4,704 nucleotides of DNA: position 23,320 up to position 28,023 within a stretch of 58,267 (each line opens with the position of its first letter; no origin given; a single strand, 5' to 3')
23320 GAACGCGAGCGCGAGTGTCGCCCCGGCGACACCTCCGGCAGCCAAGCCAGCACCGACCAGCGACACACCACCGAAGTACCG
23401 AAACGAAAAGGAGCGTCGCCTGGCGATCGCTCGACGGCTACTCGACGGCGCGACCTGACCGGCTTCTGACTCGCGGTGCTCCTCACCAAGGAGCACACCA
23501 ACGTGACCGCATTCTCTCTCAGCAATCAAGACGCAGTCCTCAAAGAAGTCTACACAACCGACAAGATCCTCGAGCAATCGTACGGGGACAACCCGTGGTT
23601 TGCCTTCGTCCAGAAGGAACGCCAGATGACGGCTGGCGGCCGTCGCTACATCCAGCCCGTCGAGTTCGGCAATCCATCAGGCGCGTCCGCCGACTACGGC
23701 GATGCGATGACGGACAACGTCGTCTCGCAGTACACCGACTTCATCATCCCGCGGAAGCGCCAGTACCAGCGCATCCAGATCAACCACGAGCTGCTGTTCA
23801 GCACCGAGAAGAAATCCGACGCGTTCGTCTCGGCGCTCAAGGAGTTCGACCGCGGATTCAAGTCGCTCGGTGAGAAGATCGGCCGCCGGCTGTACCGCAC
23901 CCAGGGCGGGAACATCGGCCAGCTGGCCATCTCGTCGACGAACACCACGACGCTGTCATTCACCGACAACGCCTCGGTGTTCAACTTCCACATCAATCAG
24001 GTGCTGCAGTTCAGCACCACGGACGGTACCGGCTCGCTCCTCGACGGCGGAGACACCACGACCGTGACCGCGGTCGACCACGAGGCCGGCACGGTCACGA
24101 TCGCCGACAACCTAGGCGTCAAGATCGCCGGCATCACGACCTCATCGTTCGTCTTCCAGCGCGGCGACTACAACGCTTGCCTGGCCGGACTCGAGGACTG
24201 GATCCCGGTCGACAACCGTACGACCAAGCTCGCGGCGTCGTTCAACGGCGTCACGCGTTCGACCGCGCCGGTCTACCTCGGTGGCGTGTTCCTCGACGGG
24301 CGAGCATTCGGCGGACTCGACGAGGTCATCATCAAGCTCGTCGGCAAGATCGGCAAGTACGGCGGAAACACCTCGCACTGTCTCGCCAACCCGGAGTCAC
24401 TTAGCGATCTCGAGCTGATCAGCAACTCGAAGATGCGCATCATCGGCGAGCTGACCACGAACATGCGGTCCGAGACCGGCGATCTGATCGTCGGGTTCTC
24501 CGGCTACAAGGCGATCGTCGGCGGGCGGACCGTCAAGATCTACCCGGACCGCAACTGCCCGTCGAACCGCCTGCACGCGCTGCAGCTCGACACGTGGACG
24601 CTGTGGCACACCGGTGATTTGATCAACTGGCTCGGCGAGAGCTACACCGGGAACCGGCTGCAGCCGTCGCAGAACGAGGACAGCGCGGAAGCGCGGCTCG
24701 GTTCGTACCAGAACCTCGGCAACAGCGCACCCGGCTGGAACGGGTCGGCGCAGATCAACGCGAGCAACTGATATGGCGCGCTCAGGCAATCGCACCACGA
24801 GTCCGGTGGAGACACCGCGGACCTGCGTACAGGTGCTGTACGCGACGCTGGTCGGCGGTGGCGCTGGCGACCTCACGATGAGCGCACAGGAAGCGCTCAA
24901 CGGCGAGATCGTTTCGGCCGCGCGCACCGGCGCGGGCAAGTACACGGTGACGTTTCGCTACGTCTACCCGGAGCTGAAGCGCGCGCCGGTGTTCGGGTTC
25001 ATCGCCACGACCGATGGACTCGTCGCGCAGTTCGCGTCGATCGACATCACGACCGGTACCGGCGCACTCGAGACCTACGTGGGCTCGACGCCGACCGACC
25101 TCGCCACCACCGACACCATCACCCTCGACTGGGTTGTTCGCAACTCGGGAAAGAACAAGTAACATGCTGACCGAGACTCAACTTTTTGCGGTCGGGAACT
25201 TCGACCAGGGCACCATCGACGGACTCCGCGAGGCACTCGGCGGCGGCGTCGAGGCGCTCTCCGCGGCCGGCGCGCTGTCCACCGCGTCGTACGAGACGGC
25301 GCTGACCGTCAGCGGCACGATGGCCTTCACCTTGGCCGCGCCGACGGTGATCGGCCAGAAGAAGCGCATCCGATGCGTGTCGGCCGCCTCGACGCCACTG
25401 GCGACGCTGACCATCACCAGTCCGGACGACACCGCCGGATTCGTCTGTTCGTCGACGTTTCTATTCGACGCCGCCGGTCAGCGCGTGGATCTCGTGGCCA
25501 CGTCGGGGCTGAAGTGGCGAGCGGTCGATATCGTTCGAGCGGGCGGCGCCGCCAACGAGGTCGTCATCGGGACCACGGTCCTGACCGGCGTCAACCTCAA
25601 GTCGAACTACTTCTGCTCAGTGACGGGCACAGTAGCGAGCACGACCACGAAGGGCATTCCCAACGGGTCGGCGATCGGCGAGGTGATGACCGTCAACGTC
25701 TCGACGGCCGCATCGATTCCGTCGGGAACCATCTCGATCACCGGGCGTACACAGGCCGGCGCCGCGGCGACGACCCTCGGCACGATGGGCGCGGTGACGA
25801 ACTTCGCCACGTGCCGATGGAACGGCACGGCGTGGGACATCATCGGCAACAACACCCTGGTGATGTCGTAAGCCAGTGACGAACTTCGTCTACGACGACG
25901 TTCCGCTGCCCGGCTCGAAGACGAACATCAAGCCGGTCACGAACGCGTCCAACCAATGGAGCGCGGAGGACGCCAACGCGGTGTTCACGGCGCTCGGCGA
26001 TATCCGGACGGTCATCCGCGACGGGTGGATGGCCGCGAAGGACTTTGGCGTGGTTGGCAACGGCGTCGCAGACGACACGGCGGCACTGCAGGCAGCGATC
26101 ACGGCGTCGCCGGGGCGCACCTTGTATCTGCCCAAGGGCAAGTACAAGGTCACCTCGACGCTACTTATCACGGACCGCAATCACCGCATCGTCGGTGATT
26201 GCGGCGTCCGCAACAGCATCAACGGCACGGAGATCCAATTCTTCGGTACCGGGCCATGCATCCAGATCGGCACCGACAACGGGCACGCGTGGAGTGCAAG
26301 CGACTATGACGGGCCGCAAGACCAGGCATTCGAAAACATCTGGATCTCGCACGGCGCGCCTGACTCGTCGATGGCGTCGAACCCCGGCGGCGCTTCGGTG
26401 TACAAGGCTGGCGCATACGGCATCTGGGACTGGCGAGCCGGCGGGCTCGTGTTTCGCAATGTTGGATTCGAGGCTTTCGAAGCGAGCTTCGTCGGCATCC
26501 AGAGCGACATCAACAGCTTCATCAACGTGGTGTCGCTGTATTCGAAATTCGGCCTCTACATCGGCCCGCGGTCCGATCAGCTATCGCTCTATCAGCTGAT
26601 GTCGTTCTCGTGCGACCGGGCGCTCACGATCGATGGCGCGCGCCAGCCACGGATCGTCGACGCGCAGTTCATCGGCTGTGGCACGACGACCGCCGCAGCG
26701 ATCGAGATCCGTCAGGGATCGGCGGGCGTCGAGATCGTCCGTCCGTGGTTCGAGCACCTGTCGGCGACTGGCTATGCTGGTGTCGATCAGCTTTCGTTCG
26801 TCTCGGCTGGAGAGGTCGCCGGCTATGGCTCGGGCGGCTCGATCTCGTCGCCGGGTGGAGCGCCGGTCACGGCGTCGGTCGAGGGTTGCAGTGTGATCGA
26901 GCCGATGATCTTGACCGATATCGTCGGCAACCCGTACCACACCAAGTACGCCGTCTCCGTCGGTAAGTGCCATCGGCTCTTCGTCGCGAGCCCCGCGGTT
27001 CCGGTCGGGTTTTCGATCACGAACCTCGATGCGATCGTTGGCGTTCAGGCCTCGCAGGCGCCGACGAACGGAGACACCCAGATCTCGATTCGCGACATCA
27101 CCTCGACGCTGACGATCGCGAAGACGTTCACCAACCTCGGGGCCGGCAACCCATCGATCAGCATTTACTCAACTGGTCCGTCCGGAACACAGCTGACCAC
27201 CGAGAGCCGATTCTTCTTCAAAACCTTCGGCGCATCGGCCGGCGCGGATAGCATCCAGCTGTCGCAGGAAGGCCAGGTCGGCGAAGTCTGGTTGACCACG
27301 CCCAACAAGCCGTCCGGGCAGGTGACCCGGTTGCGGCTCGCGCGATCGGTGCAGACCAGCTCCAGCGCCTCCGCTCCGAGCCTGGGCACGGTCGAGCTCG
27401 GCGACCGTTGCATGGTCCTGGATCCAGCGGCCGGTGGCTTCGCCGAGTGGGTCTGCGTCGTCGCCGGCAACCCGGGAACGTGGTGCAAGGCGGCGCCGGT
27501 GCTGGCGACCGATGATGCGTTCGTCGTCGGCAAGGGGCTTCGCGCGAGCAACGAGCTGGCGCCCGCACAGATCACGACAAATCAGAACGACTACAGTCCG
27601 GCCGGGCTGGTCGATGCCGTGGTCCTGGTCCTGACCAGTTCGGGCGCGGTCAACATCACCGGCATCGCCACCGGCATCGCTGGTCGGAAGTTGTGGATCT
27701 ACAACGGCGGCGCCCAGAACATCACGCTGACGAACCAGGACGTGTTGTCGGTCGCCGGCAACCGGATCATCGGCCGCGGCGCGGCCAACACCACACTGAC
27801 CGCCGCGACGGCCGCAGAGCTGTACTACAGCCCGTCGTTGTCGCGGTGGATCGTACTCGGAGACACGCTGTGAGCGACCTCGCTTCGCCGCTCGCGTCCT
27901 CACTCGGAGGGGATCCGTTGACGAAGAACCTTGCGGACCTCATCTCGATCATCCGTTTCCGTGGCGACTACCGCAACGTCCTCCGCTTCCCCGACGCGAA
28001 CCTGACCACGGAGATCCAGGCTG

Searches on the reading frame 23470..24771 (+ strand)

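Call 11: search_protein_families(library=pfam, proteins=[window:23470-24771:+], max_evalue=0.01)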
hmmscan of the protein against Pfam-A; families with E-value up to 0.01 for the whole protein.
window:23470-24771:+ (433 aa): 0 families

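Call 12: search_protein_families(library=phrogs, proteins=[window:23470-24771:+], max_evalue=0.001)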
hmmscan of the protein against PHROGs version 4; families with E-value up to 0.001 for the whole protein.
window:23470-24771:+ (433 aa): 1 family
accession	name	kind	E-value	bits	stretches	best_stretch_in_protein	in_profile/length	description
phrog_14242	-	head and packaging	1.5e-08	34.8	1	17-251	5-228/396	major head protein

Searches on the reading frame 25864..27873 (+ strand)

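Call 11: search_protein_families(library=pfam, proteins=[window:25864-27873:+], max_evalue=0.01)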
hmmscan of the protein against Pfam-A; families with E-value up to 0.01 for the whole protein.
window:25864-27873:+ (669 aa): 1 family
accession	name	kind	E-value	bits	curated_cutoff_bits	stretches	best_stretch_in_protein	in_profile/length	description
PF12708.12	Pect-lyase_RHGA_epim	-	1.1e-11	45.4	27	1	56-121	2-70/213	Rhamnogalacturonase A/epimerase, pectate lyase-like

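Call 12: search_protein_families(library=phrogs, proteins=[window:25864-27873:+], max_evalue=0.001)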
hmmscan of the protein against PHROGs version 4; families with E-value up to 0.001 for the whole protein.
window:25864-27873:+ (669 aa): 14 families
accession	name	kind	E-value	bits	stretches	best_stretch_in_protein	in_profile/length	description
phrog_21471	-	unknown function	1.4e-14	54.7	2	494-540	572-618/626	-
phrog_18522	-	tail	8.3e-09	35.3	1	52-123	170-241/612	tail protein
phrog_2234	-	tail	4.2e-08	33.3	1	15-106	138-239/757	tail spike protein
phrog_13144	-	unknown function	9.5e-07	28.9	1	50-118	62-130/464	-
phrog_17312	-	tail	2.2e-06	27.2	1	54-102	293-341/792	tail protein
phrog_14558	-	tail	3.5e-06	26.6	1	53-103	102-155/740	tail spike protein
phrog_7458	-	tail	5.7e-06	25.9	1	54-111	121-181/732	tail spike protein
phrog_15455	-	tail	6.6e-06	25.9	1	56-101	148-200/652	tail fiber protein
phrog_17959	-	unknown function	4.5e-05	23.6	1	53-102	30-79/503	-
phrog_22767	-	head and packaging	4.5e-05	23.3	1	56-108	27-78/446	virion structural protein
phrog_27731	-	unknown function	6.5e-05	22.5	1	495-544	637-685/688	-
phrog_20231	-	tail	0.00023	20.8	1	56-115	174-232/691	tail protein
phrog_12123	-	tail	0.00075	19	0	52-106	81-138/799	tail spike protein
phrog_15175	-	head and packaging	0.00096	18.7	0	57-97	234-272/647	virion structural protein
